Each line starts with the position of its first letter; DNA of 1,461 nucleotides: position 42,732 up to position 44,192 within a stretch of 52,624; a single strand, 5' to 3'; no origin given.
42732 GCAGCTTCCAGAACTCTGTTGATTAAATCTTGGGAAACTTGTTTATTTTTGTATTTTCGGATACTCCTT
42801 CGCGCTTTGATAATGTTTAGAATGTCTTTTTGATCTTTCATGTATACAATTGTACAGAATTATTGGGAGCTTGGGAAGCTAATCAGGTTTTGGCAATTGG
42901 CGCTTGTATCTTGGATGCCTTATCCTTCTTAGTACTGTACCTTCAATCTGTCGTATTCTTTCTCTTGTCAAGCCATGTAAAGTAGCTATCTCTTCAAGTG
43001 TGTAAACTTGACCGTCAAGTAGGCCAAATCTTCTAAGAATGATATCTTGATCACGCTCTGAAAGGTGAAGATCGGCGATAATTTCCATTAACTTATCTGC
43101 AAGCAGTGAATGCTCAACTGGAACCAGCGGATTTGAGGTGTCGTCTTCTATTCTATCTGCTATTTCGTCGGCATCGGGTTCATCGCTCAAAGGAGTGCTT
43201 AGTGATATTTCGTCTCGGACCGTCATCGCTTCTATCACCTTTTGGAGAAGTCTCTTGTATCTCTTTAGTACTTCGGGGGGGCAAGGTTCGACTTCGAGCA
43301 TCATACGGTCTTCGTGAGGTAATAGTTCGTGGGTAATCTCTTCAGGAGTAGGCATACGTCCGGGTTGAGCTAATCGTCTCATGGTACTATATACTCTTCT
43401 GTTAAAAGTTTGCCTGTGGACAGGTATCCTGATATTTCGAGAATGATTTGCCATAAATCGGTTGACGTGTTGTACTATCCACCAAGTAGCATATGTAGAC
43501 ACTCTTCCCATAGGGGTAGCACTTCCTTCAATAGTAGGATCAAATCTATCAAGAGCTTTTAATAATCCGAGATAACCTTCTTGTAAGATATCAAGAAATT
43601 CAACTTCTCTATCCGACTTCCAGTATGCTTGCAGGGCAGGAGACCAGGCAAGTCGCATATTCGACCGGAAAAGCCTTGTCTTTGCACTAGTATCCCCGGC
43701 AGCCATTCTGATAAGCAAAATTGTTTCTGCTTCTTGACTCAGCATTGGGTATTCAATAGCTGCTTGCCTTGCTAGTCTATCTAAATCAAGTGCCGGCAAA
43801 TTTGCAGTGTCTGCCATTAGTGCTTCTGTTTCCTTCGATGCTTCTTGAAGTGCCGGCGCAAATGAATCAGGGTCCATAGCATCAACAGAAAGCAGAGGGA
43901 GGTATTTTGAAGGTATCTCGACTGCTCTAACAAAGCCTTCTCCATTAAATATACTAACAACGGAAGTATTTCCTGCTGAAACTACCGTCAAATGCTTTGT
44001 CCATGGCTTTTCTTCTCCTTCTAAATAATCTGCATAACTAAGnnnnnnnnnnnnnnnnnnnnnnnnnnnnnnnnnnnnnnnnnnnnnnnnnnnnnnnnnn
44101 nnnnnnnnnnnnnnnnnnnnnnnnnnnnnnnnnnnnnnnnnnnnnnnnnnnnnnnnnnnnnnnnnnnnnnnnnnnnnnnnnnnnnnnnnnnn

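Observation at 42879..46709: Giant 1,276-aa protein: a complete sigma-70 domain appended to ~990 aa of tandem HTH and OmpR-like winged-helix modules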

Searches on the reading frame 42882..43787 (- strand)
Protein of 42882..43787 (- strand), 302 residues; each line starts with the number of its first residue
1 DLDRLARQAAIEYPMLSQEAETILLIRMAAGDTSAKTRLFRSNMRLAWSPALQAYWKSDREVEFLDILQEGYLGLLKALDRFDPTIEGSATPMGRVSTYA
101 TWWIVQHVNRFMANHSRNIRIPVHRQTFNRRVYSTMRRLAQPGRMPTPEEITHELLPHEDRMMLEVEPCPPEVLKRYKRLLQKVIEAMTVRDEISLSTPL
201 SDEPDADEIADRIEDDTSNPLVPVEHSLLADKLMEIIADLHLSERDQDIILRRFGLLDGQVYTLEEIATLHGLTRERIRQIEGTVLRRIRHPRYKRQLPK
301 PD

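Call 72: search_solved_structures(query=window:42882-43787:-, max_evalue=1e-10, show_alignments=3)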
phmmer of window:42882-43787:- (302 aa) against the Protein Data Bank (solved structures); distinct sequences matched with E-value up to 1e-10: 64 (the best 60 are shown).
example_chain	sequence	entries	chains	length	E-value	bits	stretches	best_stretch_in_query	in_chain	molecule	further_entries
7l7b_F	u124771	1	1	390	4.2e-44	154.2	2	12-162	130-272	RNA polymerase sigma factor SigA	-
8x6f_E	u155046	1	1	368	1.3e-42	149.3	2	15-159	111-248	RNA polymerase sigma factor SigA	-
7ckq_F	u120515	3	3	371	9.7e-42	146.4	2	15-166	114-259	RNA polymerase sigma factor SigA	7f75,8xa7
8dy7_F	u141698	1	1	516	2.4e-41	145.1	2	29-158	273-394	RNA polymerase sigma factor SigA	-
8dy9_F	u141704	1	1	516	2.4e-41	145.1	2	29-158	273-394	RNA polymerase sigma factor SigA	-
8k60_F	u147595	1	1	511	3.4e-41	144.6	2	29-158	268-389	RNA polymerase principal sigma factor HrdB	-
7vpz_F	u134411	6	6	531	3.9e-41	144.5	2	29-158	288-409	RNA polymerase principal sigma factor HrdB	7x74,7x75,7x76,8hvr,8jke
7vpd_F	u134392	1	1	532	3.9e-41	144.4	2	29-158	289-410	RNA polymerase sigma factor SigA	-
5tw1_F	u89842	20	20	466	1.2e-39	139.6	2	32-156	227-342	RNA polymerase sigma factor SigA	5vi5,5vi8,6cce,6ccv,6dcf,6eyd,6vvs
5uh5_F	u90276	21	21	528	1.4e-39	139.3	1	31-295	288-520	RNA polymerase sigma factor SigA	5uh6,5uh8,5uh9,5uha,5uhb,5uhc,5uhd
7kif_F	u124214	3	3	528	1.4e-39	139.3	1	31-295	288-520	RNA polymerase sigma factor SigA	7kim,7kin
6bzo_F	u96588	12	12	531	1.4e-39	139.3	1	31-295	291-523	RNA polymerase sigma factor SigA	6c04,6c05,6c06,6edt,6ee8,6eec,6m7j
9e7v_F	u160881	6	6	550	1.6e-39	139.2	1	31-295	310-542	RNA polymerase sigma factor SigA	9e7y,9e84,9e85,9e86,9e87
9dvs_G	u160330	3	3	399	9.3e-37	130.1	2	33-153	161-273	RNA polymerase sigma factor SigA1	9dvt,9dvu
8gzg_F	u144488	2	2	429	3.4e-36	128.2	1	31-294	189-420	RNA polymerase sigma factor SigA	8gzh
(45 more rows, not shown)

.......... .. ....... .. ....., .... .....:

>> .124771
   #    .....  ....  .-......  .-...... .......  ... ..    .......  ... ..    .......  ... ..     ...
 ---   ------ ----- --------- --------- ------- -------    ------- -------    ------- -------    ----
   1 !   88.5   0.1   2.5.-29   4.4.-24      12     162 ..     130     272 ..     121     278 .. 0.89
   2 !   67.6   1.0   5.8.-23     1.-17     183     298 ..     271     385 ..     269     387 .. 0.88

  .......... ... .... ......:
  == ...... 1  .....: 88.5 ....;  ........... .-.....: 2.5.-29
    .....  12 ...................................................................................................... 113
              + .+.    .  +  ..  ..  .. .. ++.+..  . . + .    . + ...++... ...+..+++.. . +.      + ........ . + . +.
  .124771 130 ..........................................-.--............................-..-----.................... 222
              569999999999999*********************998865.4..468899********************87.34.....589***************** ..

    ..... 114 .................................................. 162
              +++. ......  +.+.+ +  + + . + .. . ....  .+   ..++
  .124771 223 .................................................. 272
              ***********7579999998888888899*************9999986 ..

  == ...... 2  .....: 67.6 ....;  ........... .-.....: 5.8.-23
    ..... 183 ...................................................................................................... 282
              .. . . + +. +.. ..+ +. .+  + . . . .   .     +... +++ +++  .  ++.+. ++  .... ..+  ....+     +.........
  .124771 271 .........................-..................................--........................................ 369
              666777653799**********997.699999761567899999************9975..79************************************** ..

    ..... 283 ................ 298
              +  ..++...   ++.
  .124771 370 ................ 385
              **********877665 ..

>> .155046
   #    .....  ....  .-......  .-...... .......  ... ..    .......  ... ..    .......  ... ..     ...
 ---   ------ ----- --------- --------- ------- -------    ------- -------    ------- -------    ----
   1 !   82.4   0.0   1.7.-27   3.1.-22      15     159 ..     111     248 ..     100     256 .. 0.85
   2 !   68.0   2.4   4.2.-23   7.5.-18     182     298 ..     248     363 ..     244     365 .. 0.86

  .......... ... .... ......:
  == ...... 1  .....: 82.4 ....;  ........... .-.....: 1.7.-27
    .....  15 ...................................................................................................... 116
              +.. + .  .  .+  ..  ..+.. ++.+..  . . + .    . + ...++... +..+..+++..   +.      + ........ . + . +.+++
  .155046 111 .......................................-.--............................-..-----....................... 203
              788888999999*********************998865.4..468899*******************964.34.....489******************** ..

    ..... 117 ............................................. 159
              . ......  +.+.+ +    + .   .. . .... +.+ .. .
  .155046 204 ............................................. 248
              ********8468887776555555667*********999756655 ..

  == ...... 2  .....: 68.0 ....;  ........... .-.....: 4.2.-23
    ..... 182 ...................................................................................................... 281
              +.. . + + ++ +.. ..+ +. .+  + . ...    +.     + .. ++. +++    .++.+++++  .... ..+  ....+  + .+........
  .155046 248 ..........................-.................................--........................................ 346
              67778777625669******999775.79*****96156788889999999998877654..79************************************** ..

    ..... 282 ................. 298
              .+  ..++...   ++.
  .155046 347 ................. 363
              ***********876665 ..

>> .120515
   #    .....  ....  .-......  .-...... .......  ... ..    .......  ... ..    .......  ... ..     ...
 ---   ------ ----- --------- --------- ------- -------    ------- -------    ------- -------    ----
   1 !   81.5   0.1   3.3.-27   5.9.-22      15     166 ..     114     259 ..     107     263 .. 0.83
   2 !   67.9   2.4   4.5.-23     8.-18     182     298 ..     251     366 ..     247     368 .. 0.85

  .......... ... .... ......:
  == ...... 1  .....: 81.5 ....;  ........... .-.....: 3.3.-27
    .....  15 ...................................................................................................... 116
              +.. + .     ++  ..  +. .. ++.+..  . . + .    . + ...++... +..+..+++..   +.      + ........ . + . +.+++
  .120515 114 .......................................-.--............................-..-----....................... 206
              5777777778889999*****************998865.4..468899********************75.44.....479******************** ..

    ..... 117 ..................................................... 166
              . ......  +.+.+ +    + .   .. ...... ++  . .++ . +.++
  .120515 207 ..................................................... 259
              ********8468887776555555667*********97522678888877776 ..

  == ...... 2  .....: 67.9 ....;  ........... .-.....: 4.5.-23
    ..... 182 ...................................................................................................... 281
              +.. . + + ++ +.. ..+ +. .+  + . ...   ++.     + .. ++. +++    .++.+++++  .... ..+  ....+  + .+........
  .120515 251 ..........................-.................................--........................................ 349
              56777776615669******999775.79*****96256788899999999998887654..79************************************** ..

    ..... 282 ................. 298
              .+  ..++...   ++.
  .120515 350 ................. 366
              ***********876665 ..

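Call 73: find_homologous_proteins(query=window:42882-43787:-, max_evalue=1e-20)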
Query window:42882-43787:- (302 aa): 2775 proteins with E <= 1e-20 among 6610 candidates; the best 120 are listed.
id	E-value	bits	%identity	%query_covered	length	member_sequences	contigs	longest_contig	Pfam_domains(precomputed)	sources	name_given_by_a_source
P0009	5.5e-86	306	50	99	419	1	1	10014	PF04545.23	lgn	-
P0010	9.0e-44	168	38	95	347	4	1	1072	PF04545.23,PF00140.26,PF04542.21,PF04539.23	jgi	jgi:RNA polymerase primary sigma factor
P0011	4.4e-43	166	41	88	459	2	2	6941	PF04545.23,PF00140.26,PF04542.21,PF04539.23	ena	-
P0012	2.1e-42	163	40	94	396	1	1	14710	PF04545.23,PF00140.26,PF03979.20,PF04542.21,PF04539.23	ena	-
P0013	4.3e-42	162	40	86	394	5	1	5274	PF04545.23,PF00140.26,PF03979.20,PF04542.21,PF04539.23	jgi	jgi:RNA polymerase primary sigma factor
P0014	4.4e-42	162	39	94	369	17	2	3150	PF04545.23,PF00140.26,PF03979.20,PF04542.21,PF04539.23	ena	-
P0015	4.5e-42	162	40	94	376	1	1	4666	PF04545.23,PF00140.26,PF03979.20,PF04542.21,PF04539.23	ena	-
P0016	4.9e-42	162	39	94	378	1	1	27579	PF04545.23,PF00140.26,PF03979.20,PF04542.21,PF04539.23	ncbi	-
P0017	5.5e-42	162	40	94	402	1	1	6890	PF04545.23,PF00140.26,PF03979.20,PF04542.21,PF04539.23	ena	-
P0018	6.2e-42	162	41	84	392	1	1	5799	PF04545.23,PF00140.26,PF03979.20,PF04542.21,PF04539.23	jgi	jgi:RNA polymerase primary sigma factor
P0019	1.0e-41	161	39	94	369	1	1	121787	PF04545.23,PF00140.26,PF03979.20,PF04542.21,PF04539.23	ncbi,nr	ncbi:MAG: RNA polymerase sigma factor RpoD [Firmicutes bacterium]|nr:RNA polymerase sigma factor Rpo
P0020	1.2e-41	161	40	94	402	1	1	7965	PF04545.23,PF00140.26,PF03979.20,PF04542.21,PF04539.23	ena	-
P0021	1.4e-41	161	40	94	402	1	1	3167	PF04545.23,PF00140.26,PF03979.20,PF04542.21,PF04539.23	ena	-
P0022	1.4e-41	161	39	94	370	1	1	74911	PF04545.23,PF00140.26,PF03979.20,PF04542.21,PF04539.23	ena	-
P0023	1.6e-41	161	39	94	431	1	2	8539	PF04545.23,PF00140.26,PF03979.20,PF04542.21,PF04539.23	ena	-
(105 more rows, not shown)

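Call 75: find_encoding_contigs(protein=P0009, flank=10000, max_places=3)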
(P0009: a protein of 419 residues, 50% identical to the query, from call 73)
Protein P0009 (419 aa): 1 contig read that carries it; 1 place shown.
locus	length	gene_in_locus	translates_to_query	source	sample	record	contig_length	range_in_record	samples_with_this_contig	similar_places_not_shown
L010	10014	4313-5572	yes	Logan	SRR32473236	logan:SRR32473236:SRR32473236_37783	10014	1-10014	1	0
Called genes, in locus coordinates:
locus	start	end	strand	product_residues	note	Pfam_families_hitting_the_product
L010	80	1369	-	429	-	PF00587:tRNA-synt_2b, PF03129:HGTP_anticodon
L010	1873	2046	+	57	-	-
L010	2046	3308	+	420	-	PF03142:Chitin_synth_2 (faint), PF13506:Glyco_transf_21, PF00535:Glycos_transf_2, PF10111:Glyco_tranf_2_2, PF13641:Glyco_tranf_2_3, PF01644:Chitin_synth_1 (faint), PF13632:Glyco_trans_2_3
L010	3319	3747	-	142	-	-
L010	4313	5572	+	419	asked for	PF04545:Sigma70_r4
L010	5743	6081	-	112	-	-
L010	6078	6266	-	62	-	-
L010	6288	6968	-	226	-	PF02811:PHP, PF13263:PHP_C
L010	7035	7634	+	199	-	PF01066:CDP-OH_P_transf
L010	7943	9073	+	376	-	-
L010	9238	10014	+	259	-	?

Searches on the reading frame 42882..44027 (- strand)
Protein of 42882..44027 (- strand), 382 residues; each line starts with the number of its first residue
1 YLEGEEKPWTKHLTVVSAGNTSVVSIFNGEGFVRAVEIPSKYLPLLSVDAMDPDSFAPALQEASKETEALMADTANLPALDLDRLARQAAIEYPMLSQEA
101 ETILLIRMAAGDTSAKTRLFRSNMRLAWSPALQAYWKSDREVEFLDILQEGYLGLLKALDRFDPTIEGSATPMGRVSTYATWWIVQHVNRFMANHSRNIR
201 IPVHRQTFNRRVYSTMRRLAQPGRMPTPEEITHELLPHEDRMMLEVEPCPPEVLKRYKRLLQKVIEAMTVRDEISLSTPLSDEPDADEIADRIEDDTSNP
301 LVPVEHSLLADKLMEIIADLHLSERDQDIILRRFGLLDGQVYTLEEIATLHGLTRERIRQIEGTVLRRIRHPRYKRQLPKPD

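Call 106: find_homologous_proteins(query=A9, max_evalue=1e-30)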
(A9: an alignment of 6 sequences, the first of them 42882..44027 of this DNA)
Query A9 (6 sequences) (382 aa, profile of the alignment): 3237 proteins with E <= 1e-30 among 8000 candidates; the best 120 are listed.
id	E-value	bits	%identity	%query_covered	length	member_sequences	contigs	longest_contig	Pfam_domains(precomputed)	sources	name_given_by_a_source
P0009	6.3e-172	590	45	98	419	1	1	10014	PF04545.23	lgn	-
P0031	6.4e-151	521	34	96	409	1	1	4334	-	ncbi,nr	ncbi:MAG: sigma-70 family RNA polymerase sigma factor [Patescibacteria group bacterium]|nr:sigma-70 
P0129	6.1e-62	228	38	75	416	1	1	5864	PF04545.23,PF00140.26,PF03979.20,PF04542.21,PF04539.23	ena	-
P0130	3.6e-61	225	38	71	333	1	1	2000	PF04545.23,PF00140.26,PF04542.21,PF04539.23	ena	-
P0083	1.1e-60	224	35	81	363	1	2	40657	PF04545.23,PF00140.26,PF03979.20,PF04542.21,PF04539.23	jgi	jgi:RNA polymerase primary sigma factor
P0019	3.1e-60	222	39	75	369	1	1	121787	PF04545.23,PF00140.26,PF03979.20,PF04542.21,PF04539.23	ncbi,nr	ncbi:MAG: RNA polymerase sigma factor RpoD [Firmicutes bacterium]|nr:RNA polymerase sigma factor Rpo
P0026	1.4e-59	220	40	75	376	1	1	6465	PF04545.23,PF00140.26,PF03979.20,PF04542.21,PF04539.23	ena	-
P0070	1.5e-59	220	38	75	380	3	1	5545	PF04545.23,PF00140.26,PF03979.20,PF04542.21,PF04539.23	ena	-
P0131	3.4e-59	219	35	86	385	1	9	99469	PF04545.23,PF00140.26,PF03979.20,PF04542.21,PF04539.23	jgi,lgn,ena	-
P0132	4.9e-59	218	37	80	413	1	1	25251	PF04545.23,PF00140.26,PF04542.21,PF04539.23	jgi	jgi:RNA polymerase primary sigma factor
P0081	7.1e-59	218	40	75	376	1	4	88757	PF04545.23,PF00140.26,PF03979.20,PF04542.21,PF04539.23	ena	-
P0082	8.9e-59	218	40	75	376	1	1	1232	PF04545.23,PF00140.26,PF03979.20,PF04542.21,PF04539.23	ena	-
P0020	1.1e-58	217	40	75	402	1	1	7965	PF04545.23,PF00140.26,PF03979.20,PF04542.21,PF04539.23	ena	-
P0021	1.2e-58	217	40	75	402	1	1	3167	PF04545.23,PF00140.26,PF03979.20,PF04542.21,PF04539.23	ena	-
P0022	3.5e-58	216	39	75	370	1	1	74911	PF04545.23,PF00140.26,PF03979.20,PF04542.21,PF04539.23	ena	-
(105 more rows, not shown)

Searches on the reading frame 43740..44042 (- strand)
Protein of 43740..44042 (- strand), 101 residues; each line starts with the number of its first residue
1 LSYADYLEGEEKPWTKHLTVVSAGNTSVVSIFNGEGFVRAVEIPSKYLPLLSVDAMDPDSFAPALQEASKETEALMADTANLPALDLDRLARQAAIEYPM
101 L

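Call 26: search_protein_families(library=pfam, proteins=[window:43740-44042:-], max_evalue=1)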
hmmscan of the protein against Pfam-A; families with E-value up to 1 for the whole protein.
window:43740-44042:- (101 aa): 1 family
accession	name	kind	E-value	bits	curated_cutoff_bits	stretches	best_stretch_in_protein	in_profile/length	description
PF16252.10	DUF4908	-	0.15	12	25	1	63-94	140-171/223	Domain of unknown function (DUF4908)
